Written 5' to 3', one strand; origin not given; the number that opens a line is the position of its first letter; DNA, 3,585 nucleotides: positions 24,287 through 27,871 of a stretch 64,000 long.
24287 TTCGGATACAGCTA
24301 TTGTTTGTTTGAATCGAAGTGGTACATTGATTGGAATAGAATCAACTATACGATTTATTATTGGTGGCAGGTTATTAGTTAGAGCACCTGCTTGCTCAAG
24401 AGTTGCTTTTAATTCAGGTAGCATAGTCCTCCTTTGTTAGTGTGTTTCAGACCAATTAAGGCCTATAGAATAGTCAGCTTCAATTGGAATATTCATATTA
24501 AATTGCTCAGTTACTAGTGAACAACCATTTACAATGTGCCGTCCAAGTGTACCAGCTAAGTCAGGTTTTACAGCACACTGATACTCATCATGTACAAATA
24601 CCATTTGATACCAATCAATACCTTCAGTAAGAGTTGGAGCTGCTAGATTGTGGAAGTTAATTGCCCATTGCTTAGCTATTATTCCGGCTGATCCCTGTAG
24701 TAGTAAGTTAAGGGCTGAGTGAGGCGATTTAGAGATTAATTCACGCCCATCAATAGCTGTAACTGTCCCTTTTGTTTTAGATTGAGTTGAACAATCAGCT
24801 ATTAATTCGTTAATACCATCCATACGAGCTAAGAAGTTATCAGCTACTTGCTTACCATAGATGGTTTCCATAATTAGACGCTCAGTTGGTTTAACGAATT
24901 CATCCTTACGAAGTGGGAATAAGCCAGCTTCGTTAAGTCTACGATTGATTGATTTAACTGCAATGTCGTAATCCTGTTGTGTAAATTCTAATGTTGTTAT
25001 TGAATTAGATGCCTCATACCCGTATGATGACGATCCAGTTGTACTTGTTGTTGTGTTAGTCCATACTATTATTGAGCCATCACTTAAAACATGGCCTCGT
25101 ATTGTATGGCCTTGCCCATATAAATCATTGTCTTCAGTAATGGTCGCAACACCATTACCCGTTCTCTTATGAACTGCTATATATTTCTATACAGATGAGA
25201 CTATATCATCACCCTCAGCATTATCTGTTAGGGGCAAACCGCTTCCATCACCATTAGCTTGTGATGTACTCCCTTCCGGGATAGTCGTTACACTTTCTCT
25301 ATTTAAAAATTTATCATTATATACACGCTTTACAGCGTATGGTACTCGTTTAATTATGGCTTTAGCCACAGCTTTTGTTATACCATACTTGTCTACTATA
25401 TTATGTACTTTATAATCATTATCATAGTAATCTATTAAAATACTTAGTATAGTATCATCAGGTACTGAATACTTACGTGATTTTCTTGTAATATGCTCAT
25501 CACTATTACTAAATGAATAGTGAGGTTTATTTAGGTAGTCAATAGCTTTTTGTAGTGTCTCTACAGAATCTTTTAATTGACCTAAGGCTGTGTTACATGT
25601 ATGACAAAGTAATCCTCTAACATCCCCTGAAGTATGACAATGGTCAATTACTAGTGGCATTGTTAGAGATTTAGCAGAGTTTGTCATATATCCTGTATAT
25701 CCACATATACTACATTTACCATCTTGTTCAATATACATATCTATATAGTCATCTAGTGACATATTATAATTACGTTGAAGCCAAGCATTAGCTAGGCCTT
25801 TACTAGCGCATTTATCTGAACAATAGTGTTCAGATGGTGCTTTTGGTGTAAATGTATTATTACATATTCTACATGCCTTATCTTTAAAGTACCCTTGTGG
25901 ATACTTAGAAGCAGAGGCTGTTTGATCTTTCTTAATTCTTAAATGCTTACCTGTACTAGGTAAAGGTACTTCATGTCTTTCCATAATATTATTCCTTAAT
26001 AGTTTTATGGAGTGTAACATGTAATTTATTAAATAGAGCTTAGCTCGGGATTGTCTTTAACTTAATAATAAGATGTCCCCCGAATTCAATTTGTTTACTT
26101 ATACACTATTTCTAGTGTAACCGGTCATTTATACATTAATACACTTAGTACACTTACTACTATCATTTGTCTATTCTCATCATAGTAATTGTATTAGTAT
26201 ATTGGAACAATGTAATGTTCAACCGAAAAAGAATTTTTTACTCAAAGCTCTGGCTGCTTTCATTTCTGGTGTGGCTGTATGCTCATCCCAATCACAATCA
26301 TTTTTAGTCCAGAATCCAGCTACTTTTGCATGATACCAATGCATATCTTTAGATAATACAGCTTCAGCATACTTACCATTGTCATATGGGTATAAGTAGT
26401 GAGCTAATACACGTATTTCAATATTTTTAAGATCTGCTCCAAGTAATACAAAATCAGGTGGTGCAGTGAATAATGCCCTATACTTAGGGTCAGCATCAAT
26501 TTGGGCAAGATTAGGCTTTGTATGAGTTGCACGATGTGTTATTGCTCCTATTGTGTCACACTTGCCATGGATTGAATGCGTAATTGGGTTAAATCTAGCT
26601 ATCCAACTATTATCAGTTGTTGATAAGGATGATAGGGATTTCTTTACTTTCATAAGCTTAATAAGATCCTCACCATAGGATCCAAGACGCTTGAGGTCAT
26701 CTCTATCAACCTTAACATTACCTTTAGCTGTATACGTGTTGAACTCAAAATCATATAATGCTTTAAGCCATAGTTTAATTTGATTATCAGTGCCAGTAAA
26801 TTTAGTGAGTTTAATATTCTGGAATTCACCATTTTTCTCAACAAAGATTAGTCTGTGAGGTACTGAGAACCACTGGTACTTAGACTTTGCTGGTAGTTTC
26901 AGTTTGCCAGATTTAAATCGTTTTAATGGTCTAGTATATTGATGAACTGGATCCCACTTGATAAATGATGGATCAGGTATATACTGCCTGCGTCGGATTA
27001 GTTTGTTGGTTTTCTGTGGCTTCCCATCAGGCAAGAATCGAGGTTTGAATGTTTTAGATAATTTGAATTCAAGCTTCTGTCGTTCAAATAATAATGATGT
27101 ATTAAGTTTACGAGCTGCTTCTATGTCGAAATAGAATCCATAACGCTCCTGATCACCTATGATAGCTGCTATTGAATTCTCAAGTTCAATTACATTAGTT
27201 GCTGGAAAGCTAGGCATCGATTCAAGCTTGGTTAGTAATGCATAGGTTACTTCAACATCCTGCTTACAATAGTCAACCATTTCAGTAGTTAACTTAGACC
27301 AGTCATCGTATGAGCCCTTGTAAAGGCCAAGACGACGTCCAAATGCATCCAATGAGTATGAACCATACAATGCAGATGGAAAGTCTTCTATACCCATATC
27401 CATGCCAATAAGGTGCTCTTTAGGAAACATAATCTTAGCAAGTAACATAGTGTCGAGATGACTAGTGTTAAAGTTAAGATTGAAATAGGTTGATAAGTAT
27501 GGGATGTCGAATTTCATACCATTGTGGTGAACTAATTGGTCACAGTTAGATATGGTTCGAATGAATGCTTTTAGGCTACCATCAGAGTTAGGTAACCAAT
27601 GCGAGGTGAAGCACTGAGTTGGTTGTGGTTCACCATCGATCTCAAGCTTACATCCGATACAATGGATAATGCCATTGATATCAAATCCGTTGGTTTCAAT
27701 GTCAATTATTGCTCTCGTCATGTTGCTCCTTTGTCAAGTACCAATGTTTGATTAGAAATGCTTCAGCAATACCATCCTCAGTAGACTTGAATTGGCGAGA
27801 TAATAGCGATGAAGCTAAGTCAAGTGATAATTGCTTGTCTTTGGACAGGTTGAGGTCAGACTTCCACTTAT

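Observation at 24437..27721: Family A DNA polymerase gene split within motif B by a 1.35-kb group I-like intron that carries an Endonuclease VII-type HNH gene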

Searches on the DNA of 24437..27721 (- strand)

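Call 5: search_dna_similar(query=window:24437-27721:-, collection=phages, mode=near, max_rows=30)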
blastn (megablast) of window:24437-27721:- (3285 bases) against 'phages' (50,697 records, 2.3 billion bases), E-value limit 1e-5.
Records with a match: 10; places in all: 10; records where one place covers at least 80% of the query: 0.
Best place of each record, by identity: 95-99% 1; 90-95% 4; 80-90% 4; 60-80% 1.
By first word of the organism name: phage 2; Enterococcus 2; Streptococcus 2; Dulem 1; Staphylococcus 1; Vibrio 1; Lactococcus 1.
By host as written in the record: - 2; Varecia variegata 1; Staphylococcus warneri IME1367 1; Vibrio lentus 1; Enterococcus faecalis ef118 1; Enterococcus sp. 1; Streptococcus pyogenes MGAS8232 1; Streptococcus iniae SF1 1; and 1 more.
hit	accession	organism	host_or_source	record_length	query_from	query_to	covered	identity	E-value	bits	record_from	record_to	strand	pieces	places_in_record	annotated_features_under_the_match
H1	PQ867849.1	phage HSd1-k141_2165608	Crassostrea hongkongensis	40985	2426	2578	5%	82.5%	5e-26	126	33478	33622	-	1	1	none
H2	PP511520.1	Dulem virus 41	Varecia variegata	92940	2425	2561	4%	77.5%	2e-10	75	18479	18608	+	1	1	hypothetical protein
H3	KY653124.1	Staphylococcus phage IME1367_01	Staphylococcus warneri IME1367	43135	2502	2562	2%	91.8%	3e-13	84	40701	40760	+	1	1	none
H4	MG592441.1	Vibrio phage 1.063.O._10N.261.45.C7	Vibrio lentus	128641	2507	2562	2%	98.2%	1e-17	99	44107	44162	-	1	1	none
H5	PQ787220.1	phage ENP2309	sewage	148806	2513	2574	2%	87.1%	9e-9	69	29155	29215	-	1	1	none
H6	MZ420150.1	Enterococcus phage vB_EfaM_LG1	Enterococcus faecalis ef118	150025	2513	2574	2%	87.1%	9e-9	69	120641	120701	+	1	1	record has no annotation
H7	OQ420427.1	Enterococcus phage 53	Enterococcus sp.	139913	2513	2574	2%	87.1%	9e-9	69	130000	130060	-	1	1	none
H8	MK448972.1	Streptococcus phage Javan520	Streptococcus pyogenes MGAS8232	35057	2515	2563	1%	93.9%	2e-10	75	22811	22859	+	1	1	none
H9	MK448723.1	Streptococcus phage Javan271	Streptococcus iniae SF1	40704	2515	2563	1%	91.8%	9e-9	69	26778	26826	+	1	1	none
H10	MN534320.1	Lactococcus phage proPhi7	Lactococcus lactis subsp. cremoris TIFN7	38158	2515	2563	1%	91.8%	9e-9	69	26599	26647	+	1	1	none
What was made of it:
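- Tried and rejected: There is no close isolate (call 5).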

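Call 11: get_annotated_region(hit=H4, flank=2500)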
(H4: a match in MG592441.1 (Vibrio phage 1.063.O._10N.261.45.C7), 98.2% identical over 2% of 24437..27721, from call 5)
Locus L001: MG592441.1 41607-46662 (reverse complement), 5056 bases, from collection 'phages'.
description: Vibrio phage 1.063.O._10N.261.45.C7, partial genome.
organism: Vibrio phage 1.063.O._10N.261.45.C7 (NCBI taxid 1881308)
taxonomy: Viruses; Duplodnaviria; Heunggongvirae; Uroviricota; Caudoviricetes
host: Vibrio lentus; source: iron chloride precipitation of 0.2um-filtered seawater, resuspended in oxalate solution; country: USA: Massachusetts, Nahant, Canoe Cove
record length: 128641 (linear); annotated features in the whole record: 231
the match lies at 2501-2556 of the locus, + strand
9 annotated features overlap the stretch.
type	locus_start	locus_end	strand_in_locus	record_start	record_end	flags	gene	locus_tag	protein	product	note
CDS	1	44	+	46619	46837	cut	-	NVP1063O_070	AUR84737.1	hypothetical protein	NVP1063O_070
CDS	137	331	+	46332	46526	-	-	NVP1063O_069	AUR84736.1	hypothetical protein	NVP1063O_069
CDS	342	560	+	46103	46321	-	-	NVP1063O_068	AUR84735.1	hypothetical protein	NVP1063O_068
CDS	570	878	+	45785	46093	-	-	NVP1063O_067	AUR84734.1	hypothetical protein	NVP1063O_067; egg:none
CDS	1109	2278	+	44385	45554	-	-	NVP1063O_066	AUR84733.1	hypothetical protein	NVP1063O_066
CDS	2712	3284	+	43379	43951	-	-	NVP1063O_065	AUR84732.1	hypothetical protein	NVP1063O_065; tara_best_match:OM-RGC.v1.017827364; cvp_best_match:CAMPEP_0000011358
CDS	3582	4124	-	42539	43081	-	-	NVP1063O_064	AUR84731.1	hypothetical protein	NVP1063O_064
CDS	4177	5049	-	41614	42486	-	-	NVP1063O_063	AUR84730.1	hypothetical protein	NVP1063O_063; tara_best_match:OM-RGC.v1.001975510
CDS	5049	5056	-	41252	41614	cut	-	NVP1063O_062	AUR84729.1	hypothetical protein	NVP1063O_062; tara_best_match:OM-RGC.v1.028200410; cvp_best_match:CAMPEP_0000011656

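Call 12: get_annotated_region(hit=H1, flank=2500)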
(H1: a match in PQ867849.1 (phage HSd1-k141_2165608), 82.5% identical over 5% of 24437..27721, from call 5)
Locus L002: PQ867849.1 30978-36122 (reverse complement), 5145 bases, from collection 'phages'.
description: Phage HSd1-k141_2165608, complete genome.
organism: phage HSd1-k141_2165608 (NCBI taxid 3405102)
taxonomy: Viruses; Duplodnaviria; Heunggongvirae; Uroviricota; Caudoviricetes; Zobellviridae; Melvirus
host: -; source: Crassostrea hongkongensis; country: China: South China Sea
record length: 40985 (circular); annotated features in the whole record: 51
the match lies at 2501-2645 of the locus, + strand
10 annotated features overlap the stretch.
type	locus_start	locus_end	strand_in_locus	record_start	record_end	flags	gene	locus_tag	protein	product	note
CDS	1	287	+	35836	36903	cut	-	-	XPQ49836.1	amidoligase enzyme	ORF46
CDS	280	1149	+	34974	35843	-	-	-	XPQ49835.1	putative ATP-grasp protein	ORF45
CDS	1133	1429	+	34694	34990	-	-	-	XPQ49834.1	hypothetical protein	ORF44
CDS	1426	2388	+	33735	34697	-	-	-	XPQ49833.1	DNA primase/helicase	ORF43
CDS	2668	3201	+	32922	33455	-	-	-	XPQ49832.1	DNA primase/helicase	ORF42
CDS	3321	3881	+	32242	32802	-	-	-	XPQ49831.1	endonuclease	ORF41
CDS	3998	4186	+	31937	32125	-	-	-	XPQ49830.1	DNA primase/helicase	ORF40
CDS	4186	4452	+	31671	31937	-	-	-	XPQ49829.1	hypothetical protein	ORF39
CDS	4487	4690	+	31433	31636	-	-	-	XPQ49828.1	hypothetical protein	ORF38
CDS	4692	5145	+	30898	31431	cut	-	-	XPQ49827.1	hypothetical protein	ORF37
